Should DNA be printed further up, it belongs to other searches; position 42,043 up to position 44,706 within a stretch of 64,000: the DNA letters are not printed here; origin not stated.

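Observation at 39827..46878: Translationally coupled operon: Spt-like alpha-oxoamine synthase, two DAGK-family lipid kinases, SDR::radical-SAM fusion and UbiA prenyltransferase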

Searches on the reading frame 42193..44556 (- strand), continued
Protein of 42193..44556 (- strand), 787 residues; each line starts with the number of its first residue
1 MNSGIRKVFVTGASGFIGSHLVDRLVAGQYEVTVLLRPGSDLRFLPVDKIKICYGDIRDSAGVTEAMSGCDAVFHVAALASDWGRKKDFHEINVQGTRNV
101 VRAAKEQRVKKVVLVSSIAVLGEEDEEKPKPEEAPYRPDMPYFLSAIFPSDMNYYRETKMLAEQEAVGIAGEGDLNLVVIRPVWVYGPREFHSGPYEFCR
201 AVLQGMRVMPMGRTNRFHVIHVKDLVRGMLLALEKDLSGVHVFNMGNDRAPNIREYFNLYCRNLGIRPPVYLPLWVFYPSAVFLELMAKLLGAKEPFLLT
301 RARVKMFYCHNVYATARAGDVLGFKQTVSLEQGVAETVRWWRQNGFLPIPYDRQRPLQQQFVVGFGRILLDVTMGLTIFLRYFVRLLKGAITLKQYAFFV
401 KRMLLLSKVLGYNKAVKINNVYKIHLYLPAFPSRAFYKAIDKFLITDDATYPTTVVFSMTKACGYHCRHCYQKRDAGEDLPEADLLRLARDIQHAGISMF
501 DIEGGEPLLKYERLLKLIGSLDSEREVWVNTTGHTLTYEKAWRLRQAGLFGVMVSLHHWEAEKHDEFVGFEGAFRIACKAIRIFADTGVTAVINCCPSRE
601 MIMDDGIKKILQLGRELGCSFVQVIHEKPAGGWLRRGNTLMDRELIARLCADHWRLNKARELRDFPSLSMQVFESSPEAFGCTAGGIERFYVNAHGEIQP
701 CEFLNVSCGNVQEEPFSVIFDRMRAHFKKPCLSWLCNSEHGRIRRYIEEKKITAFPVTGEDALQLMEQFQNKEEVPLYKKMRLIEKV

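Call 24: search_protein_families(library=ncbifam, proteins=[L036:944-1987:+, L036:2060-3268:+, L036:3228-3503:+, L036:3509-4684:+, L036:4681-5685:+, L036:5682-6710:+, L036:6707-8005:+, L036:7998-9035:+, L036:9171-10487:+], max_evalue=1e-8)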
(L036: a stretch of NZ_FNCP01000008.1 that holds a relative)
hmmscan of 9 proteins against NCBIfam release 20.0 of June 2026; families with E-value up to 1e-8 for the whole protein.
L036:944-1987:+ (347 aa): 11 families
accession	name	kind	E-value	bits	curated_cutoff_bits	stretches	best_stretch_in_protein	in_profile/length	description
NF009523.0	PRK12884.1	equivalog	2e-23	83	269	1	26-280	4-238/279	prenyltransferase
NF009521.0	PRK12882.1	equivalog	1.2e-20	74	296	1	26-275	5-238/280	geranylgeranylglycerol-phosphate geranylgeranyltransferase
TIGR01476.1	chlor_syn_BchG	subfamily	2.2e-18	66.7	212.3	1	81-304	49-268/283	(bacterio)chlorophyll synthase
NF005742.0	PRK07566.1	equivalog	1.8e-17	63.5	313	1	74-302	70-294/315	chlorophyll synthase ChlG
NF009522.0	PRK12883.1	equivalog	4.5e-17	62.5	353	1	26-258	3-218/279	geranylgeranylglycerol-phosphate geranylgeranyltransferase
TIGR01475.1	ubiA_other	subfamily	6e-17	62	180.8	1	83-281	49-245/282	UbiA-like polyprenyltransferase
NF009526.0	PRK12888.1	equivalog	1.3e-11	44.5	364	1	84-259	70-238/301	4-hydroxybenzoate octaprenyltransferase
NF009058.0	PRK12392.1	subfamily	1.4e-11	44.1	494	1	73-296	55-280/333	bacteriochlorophyll c synthase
NF009524.0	PRK12886.1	equivalog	1.6e-11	44.1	387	1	83-287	59-252/291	prenyltransferase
NF041586.1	MqnP_DT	exception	4.8e-10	39.6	430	1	84-257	52-218/277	menaquinone biosynthesis prenyltransferase MqnP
NF041584.1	MqnP_SCO4491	exception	1.1e-09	38.5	420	1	85-256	59-223/285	menaquinone biosynthesis prenyltransferase MqnP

L036:2060-3268:+ (402 aa): 8 families
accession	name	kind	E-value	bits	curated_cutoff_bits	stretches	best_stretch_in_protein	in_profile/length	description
TIGR03997.1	mycofact_OYE_2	equivalog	8.2e-49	166.5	793.15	2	2-257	1-253/645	mycofactocin system FadH/OYE family oxidoreductase 2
NF010047.0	PRK13523.1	equivalog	1.3e-43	149.3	431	1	2-265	4-261/339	NADPH dehydrogenase NamA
NF045592.1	bili_reduct_N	equivalog_domain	5.3e-36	124.5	425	2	3-212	2-205/363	bilirubin reductase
NF041087.1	bile_acid_BaiCD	equivalog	9.1e-35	119.9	825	1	2-259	3-255/642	bile acid Fe-S flavoenzyme BaiCD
NF006101.0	PRK08255.1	equivalog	4.8e-32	110.9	1078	1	3-258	399-662/768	bifunctional salicylyl-CoA 5-hydroxylase/oxidoreductase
NF007899.0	PRK10605.1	subfamily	2.4e-31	109.3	403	2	131-194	148-211/365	N-ethylmaleimide reductase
NF045599.1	bili_reduct_long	exception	2.6e-28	98.6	750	2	3-212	1-205/641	bilirubin reductase, long form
TIGR03996.1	mycofact_OYE_1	hypoth_equivalog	8.9e-20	70.7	627.9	1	40-217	38-207/633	mycofactocin system FadH/OYE family oxidoreductase 1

L036:3228-3503:+ (91 aa): 3 families
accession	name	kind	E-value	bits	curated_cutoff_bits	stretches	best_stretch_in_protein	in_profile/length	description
NF002148.0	PRK00982.1-2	subfamily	7.9e-11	41.6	71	1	18-88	4-76/79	acyl carrier protein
TIGR00517.1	acyl_carrier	equivalog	2e-10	40.4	70.45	1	17-83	2-70/77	acyl carrier protein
NF002150.0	PRK00982.1-4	subfamily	1.1e-09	38.3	66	1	22-84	9-73/80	acyl carrier protein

L036:3509-4684:+ (391 aa): 11 families
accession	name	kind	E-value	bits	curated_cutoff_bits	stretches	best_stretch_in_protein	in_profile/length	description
TIGR00858.1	bioF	equivalog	8.2e-91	304.5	426.45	1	34-383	13-362/365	8-amino-7-oxononanoate synthase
NF005394.0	PRK06939.1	equivalog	4e-84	282.7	460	1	38-390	37-392/397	glycine C-acetyltransferase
NF047600.1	SerpalmtaseCFB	equivalog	7.1e-78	262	640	1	18-388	19-388/395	serine palmitoyltransferase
TIGR01825.1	gly_Cac_T_rel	subfamily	9.7e-76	254.9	535.4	1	34-389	25-379/385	BioF/Kbl family PLP-dependent acyltransferase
TIGR01822.1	2am3keto_CoA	equivalog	2.3e-72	244.1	493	1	38-390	34-388/393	glycine C-acetyltransferase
NF047599.1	SerpalmtaseBetaP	equivalog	8.2e-66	222.3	500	1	37-390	38-391/394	serine palmitoyltransferase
NF005526.0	PRK07179.1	equivalog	6.2e-64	216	428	1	42-388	54-395/407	alpha-hydroxyketone-type quorum-sensing autoinducer synthase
TIGR01821.1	5aminolev_synth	equivalog_domain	3.1e-55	187.7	338.55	1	48-387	51-392/402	5-aminolevulinate synthase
NF047603.1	SerpalmtaseAlphaP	equivalog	8.1e-49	166.3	670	1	37-389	40-393/399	serine palmitoyltransferase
NF005697.0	PRK07505.1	subfamily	4.1e-44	150.8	342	1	40-388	46-398/405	hypothetical protein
NF004608.1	PRK05937.1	equivalog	1.5e-39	135.9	399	1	44-340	4-305/366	8-amino-7-oxononanoate synthase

L036:4681-5685:+ (334 aa): 9 families
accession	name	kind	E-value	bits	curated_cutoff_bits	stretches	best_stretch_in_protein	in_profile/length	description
NF009874.0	PRK13337.1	equivalog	2.3e-25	89.1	385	1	4-325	6-297/305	diacylglycerol kinase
TIGR00147.1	TIGR00147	subfamily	3.8e-25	88.5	118.65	1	3-322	4-295/296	YegS/Rv2252/BmrU family lipid kinase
NF009604.0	PRK13057.1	equivalog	3e-22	79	274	2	2-129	10-128/302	lipid kinase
NF009605.0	PRK13059.1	equivalog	1.1e-21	77.1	313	1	3-130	4-126/295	putative lipid kinase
NF009603.0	PRK13055.1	subfamily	1.3e-21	76.9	342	1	2-324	4-302/335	diacylglycerol kinase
NF009602.0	PRK13054.1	equivalog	2.9e-19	69.3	284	1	25-324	25-295/301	lipid kinase YegS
NF002033.0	PRK00861.1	subfamily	4e-16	58.5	293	1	3-129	14-133/328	putative lipid kinase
TIGR03702.1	lip_kinase_YegS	equivalog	2.6e-14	53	387.45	1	22-322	18-289/295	lipid kinase YegS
NF008882.0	PRK11914.1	equivalog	1.2e-09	37.7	302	0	5-323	13-304/306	diacylglycerol kinase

L036:5682-6710:+ (342 aa): 7 families
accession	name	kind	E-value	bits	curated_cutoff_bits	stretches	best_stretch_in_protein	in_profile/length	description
TIGR01379.1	thiL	equivalog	1.4e-40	139.3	184.15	1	9-313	2-311/320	thiamine-phosphate kinase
NF004353.0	PRK05731.2-2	equivalog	3.4e-34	118.4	301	1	8-306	1-286/311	thiamine-phosphate kinase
NF004354.0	PRK05731.2-3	equivalog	1.2e-23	83.9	204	1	45-298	26-261/273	thiamine-phosphate kinase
NF004351.0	PRK05731.1-4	equivalog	8.9e-17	61.2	324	1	9-232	16-240/321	thiamine-phosphate kinase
NF004350.0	PRK05731.1-1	equivalog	1.5e-15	56.9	441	1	6-311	2-312/325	thiamine-phosphate kinase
TIGR00476.1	selD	equivalog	6.5e-15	55.1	125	1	60-175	70-187/311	selenide, water dikinase SelD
TIGR02124.1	hypE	equivalog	1.7e-09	37.1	251.6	1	31-170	32-175/332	hydrogenase expression/formation protein HypE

L036:6707-8005:+ (432 aa): 20 families
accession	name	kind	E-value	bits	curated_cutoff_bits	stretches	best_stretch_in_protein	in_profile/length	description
TIGR03150.1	fabF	equivalog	1.8e-78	264.1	493.75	1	3-426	1-407/407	beta-ketoacyl-ACP synthase II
NF005589.0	PRK07314.1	subfamily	2.8e-75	253.6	387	1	2-428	3-412/413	beta-ketoacyl-ACP synthase II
NF004970.0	PRK06333.1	subfamily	1e-66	225.6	525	1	2-429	3-423/424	beta-ketoacyl-ACP synthase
NF006587.0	PRK09116.1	equivalog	2.7e-59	201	470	1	3-428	2-407/408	beta-ketoacyl-ACP synthase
NF005935.0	PRK07967.1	equivalog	4.4e-55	187.2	630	1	3-429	2-405/406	beta-ketoacyl-ACP synthase I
NF006274.0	PRK08439.1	equivalog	2.2e-53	181.5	621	1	3-427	2-405/406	beta-ketoacyl-ACP synthase II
NF005916.1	PRK07910.1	equivalog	8.8e-48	163.2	560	1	156-428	138-418/418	KasA/KasB family beta-ketoacyl-ACP synthase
NF004618.0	PRK05952.1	equivalog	1e-46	159.6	455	1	176-427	134-382/384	beta-ketoacyl-ACP synthase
NF006434.0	PRK08722.1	equivalog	2.2e-45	155.3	759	1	3-427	4-413/414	beta-ketoacyl-ACP synthase II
NF058662.1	cispenta_AmcF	equivalog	1.6e-44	152.4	325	1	183-426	123-368/369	cispentacin biosynthesis acyltransferase subunit AmcF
NF006618.0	PRK09185.1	subfamily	2.8e-44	151.8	407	1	165-427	137-392/394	beta-ketoacyl-ACP synthase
NF005490.0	PRK07103.1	equivalog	1.1e-43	149.9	445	1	170-427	150-412/414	polyketide beta-ketoacyl:acyl carrier protein synthase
NF005076.0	PRK06501.1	equivalog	1.8e-40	139.1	629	1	170-427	156-422/425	beta-ketoacyl-ACP synthase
NF040607.1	mycolic_Pks13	equivalog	7.2e-28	96.6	2100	1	171-386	253-472/1680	polyketide synthase Pks13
NF045894.1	PKS_plus_SDR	equivalog_domain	1.9e-22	78.8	1740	1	172-368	156-355/1515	type I polyketide synthase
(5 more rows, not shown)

L036:7998-9035:+ (345 aa): 11 families
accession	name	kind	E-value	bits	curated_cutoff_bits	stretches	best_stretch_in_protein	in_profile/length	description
TIGR03466.1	HpnA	hypoth_equivalog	1.4e-37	129.3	367.65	1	6-344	3-326/327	hopanoid-associated sugar epimerase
NF042422.1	oxyalk_red_OleD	equivalog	4e-37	128.3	580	1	6-338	3-327/329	2-alkyl-3-oxoalkanoate reductase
NF042423.1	oxyalk_red_Shew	equivalog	1.7e-36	125.9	580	1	5-334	10-330/331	2-alkyl-3-oxoalkanoate reductase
TIGR04180.1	EDH_00030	hypoth_equivalog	3.4e-19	69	475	1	6-188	1-180/297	NAD-dependent 4,6-dehydratase LegB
NF052578.1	StrlDmthSdmBMthl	equivalog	2e-18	67.2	600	1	6-345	3-328/328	sterol demethylase protein SdmB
TIGR01179.1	galE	equivalog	7.7e-17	61.1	262.3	1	6-140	2-145/332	UDP-glucose 4-epimerase GalE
TIGR01181.1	dTDP_gluc_dehyt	equivalog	3.5e-15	55.9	365.1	1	6-254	2-254/321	dTDP-glucose 4,6-dehydratase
TIGR01746.1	Thioester-redct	subfamily_domain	1.3e-13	51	213.35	1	6-123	2-144/371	thioester reductase domain-containing protein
TIGR02622.1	CDP_4_6_dhtase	equivalog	5.6e-12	45.4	278.45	0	4-140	5-154/352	CDP-glucose 4,6-dehydratase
TIGR02197.1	heptose_epim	equivalog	1.1e-11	44.5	274.6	1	6-136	1-137/316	ADP-glyceromanno-heptose 6-epimerase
NF007956.0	PRK10675.1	subfamily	7.7e-11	41.7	394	1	6-123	3-132/338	UDP-glucose 4-epimerase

L036:9171-10487:+ (438 aa): 18 families
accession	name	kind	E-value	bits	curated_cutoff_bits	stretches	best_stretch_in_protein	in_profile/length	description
TIGR04303.1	GeoRSP_rSAM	equivalog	2.1e-24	86.7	400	1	99-367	6-277/325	GeoRSP system radical SAM/SPASM protein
TIGR04055.1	rSAM_NirJ2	equivalog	4.5e-19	69.2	500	1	104-379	6-287/326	putative heme d1 biosynthesis radical SAM protein NirJ2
TIGR02109.1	PQQ_syn_pqqE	equivalog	7.7e-18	64.5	381.35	1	97-385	6-300/358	pyrroloquinoline quinone biosynthesis protein PqqE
TIGR02668.1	moaA_archaeal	equivalog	1.1e-17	64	325.25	1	98-348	10-267/303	GTP 3',8-cyclase MoaA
TIGR04545.1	rSAM_ahbD_hemeb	equivalog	1.9e-16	60.5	500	1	103-369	5-290/339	heme b synthase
NF001199.0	PRK00164.2-1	equivalog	6e-16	58.5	231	1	98-306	12-228/308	GTP 3',8-cyclase MoaA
TIGR02666.1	moaA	equivalog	7.4e-15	54.7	284.05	1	100-261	12-182/336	GTP 3',8-cyclase MoaA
TIGR04053.2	TIGR04053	equivalog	5.1e-14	52.3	395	0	99-248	9-164/366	TIGR04053 family radical SAM/SPASM domain-containing protein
TIGR04403.1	rSAM_skfB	equivalog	8.1e-12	44.6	300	1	100-369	106-371/402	sporulation killing factor system radical SAM maturase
TIGR04054.1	rSAM_NirJ1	equivalog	1.2e-11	43.8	650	1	99-247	37-187/387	putative heme d1 biosynthesis radical SAM protein NirJ1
NF045574.1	sacti_mat_StsB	exception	5.7e-11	41.9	625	1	95-369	93-369/466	StsB family radical SAM/SPASM domain sactipeptide maturase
TIGR04051.1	rSAM_NirJ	equivalog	4.1e-10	39.2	515.45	0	100-246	4-152/354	heme d1 biosynthesis radical SAM protein NirJ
NF038283.1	viperin_w_prok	equivalog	8.7e-10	38.2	180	1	103-241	7-161/281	viperin family antiviral radical SAM protein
TIGR04347.1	pseudo_SAM_Halo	equivalog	1.6e-09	37.5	525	1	92-237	32-179/390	TIGR04347 family pseudo-SAM/SPASM protein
TIGR04546.1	rSAM_ahbC_deAc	equivalog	1.7e-09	36.9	650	1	99-242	40-185/390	12,18-didecarboxysiroheme deacetylase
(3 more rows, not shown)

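Call 49: search_protein_families(library=pfam, proteins=[L051:1147-3486:+, L019:3431-4474:+, L035:2575-4230:+, L039:14727-15755:+, L048:4904-5812:+, L048:961-2415:+, L036:532-1005:+, L015:13243-14031:+, L009:13857-15074:+, L005:9614-9991:+], max_evalue=0.001)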
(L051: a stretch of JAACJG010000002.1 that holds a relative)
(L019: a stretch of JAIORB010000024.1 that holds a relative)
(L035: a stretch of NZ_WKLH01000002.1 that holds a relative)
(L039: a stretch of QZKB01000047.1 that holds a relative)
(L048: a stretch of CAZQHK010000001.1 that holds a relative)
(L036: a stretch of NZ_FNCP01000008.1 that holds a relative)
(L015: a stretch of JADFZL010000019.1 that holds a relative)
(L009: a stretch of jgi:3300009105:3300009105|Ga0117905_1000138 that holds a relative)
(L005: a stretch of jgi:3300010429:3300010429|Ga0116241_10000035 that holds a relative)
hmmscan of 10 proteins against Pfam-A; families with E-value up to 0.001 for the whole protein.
L051:1147-3486:+ (779 aa): 2 families
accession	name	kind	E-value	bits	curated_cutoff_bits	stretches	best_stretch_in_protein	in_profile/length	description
PF03176.21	MMPL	-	1.6e-21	77.1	20.5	2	155-384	59-298/333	MMPL family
PF02460.24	Patched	-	0.00061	20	23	1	629-750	24-141/156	Patched SSD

L019:3431-4474:+ (347 aa): 2 families
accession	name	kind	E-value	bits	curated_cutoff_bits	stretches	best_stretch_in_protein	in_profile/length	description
PF13478.12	XdhC_C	-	7.3e-35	120.7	29.7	1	196-338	1-125/125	XdhC Rossmann domain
PF02625.21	XdhC_CoxI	-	6.8e-13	48.8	24.3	1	41-98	4-61/68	XdhC and CoxI family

L035:2575-4230:+ (551 aa): 2 families
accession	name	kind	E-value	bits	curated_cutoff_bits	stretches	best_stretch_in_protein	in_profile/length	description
PF00501.34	AMP-binding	-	4e-65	220.5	29.9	1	39-409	4-384/384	AMP-binding enzyme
PF13193.12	AMP-binding_C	-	1.5e-22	80.7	24.5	1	459-539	1-76/76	AMP-binding enzyme C-terminal domain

L039:14727-15755:+ (342 aa): 0 families

L048:4904-5812:+ (302 aa): 0 families

L048:961-2415:+ (484 aa): 1 family
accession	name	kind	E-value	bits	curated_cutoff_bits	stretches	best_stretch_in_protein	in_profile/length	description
PF06980.17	DUF1302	-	0.00011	21.8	23.2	1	273-354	274-367/541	Protein of unknown function (DUF1302)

L036:532-1005:+ (157 aa): 3 families
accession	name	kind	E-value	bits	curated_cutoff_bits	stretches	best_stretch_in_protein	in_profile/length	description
PF12844.13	HTH_19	-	1.9e-07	31.3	30.2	1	12-47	2-37/64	Helix-turn-helix domain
PF01381.28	HTH_3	-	4e-06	27.2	23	1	14-48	1-35/55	Helix-turn-helix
PF13560.12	HTH_31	-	0.00052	20.7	27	0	13-64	5-57/64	Helix-turn-helix domain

L015:13243-14031:+ (262 aa): 2 families
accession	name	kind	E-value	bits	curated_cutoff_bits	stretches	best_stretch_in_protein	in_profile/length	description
PF17131.11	LolA_like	-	5.3e-47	160.3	30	1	79-262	2-184/184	Outer membrane lipoprotein-sorting protein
PF07044.18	DUF1329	-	2.2e-08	34.3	23.1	1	32-141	80-208/368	Protein of unknown function (DUF1329)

L009:13857-15074:+ (405 aa): 1 family
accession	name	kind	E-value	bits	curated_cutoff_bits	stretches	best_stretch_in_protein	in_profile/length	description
PF14907.12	NTP_transf_5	-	9.2e-31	107.7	31.2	1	52-290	20-229/249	Uncharacterised nucleotidyltransferase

L005:9614-9991:+ (125 aa): 0 families
